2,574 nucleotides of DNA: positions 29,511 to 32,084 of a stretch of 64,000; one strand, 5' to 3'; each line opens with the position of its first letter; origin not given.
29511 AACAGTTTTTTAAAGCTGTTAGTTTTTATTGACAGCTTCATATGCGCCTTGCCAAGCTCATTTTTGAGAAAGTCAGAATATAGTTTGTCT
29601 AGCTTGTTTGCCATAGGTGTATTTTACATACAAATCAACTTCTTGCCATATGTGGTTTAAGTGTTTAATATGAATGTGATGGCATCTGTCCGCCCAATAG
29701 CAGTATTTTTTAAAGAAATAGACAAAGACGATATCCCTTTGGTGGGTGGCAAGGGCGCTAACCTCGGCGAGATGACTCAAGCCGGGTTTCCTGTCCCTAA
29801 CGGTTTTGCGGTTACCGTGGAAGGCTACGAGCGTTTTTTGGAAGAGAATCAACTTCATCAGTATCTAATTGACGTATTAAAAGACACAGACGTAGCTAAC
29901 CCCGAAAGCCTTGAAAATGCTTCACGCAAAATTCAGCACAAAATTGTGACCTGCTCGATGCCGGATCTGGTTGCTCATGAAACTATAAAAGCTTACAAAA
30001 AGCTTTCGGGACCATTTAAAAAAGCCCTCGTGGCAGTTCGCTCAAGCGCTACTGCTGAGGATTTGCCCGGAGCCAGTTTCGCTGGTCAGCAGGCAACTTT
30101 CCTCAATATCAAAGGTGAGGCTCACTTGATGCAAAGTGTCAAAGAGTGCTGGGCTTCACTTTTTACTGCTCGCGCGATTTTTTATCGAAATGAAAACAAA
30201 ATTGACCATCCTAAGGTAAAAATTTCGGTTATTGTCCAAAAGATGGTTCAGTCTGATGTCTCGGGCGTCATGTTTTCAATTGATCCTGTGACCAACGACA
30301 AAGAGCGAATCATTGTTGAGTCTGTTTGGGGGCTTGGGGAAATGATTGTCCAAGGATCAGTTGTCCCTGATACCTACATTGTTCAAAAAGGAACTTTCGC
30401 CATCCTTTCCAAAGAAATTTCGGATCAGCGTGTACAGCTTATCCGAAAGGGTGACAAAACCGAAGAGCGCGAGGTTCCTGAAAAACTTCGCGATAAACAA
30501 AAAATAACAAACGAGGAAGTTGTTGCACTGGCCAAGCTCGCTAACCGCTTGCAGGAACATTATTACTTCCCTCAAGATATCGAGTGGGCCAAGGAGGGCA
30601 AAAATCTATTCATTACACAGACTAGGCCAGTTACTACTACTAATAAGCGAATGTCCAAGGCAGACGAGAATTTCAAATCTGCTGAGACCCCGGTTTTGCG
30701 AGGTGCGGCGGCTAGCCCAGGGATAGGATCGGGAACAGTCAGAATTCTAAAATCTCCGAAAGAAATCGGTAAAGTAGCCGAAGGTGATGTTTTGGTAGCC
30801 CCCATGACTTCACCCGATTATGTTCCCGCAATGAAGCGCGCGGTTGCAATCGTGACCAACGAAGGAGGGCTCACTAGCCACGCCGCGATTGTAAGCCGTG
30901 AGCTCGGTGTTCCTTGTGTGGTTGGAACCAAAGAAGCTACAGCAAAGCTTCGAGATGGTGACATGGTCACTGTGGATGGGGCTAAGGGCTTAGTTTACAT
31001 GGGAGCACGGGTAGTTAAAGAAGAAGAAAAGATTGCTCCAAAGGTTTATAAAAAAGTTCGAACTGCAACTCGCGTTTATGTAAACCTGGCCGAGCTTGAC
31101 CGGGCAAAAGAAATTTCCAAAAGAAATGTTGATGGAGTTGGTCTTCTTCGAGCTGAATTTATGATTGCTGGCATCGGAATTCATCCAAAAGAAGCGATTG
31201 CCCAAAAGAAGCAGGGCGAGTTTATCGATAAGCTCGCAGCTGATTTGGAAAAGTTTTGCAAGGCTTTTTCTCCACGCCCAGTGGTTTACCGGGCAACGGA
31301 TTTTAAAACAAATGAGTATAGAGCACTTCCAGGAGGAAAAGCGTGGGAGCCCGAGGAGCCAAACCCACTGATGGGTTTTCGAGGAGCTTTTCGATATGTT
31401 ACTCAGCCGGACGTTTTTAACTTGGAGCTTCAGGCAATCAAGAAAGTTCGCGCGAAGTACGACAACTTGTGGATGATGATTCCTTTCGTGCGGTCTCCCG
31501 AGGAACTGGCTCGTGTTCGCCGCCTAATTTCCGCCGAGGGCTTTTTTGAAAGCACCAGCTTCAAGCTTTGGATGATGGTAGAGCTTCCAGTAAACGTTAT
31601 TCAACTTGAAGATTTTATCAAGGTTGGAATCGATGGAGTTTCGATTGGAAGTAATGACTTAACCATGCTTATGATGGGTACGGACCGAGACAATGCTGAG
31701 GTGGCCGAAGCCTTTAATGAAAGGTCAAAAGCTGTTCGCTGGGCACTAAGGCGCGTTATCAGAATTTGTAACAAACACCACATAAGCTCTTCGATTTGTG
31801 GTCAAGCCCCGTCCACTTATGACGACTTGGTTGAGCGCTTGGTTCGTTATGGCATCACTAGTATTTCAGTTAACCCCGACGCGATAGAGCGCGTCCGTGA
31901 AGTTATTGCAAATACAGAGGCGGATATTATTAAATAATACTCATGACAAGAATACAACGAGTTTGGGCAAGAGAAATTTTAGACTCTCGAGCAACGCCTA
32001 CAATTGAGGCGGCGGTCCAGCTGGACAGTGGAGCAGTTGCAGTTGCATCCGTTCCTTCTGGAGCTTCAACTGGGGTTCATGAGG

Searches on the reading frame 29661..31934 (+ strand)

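Call 23: search_protein_families(library=pfam, proteins=[window:29661-31934:+], max_evalue=0.001)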
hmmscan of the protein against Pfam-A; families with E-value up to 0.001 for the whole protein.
window:29661-31934:+ (758 aa): 3 families
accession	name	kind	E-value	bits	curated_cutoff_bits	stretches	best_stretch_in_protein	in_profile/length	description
PF01326.24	PPDK_N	-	2.3e-110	369.4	27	1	26-336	2-321/328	Pyruvate phosphate dikinase, AMP/ATP-binding domain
PF02896.24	PEP-utilizers_C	-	2.1e-63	214.7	22.8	1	467-753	17-292/293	PEP-utilising enzyme, PEP-binding domain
PF00391.29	PEP-utilizers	-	8.5e-30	102.6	23.1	1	373-443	2-72/72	PEP-utilising enzyme, mobile domain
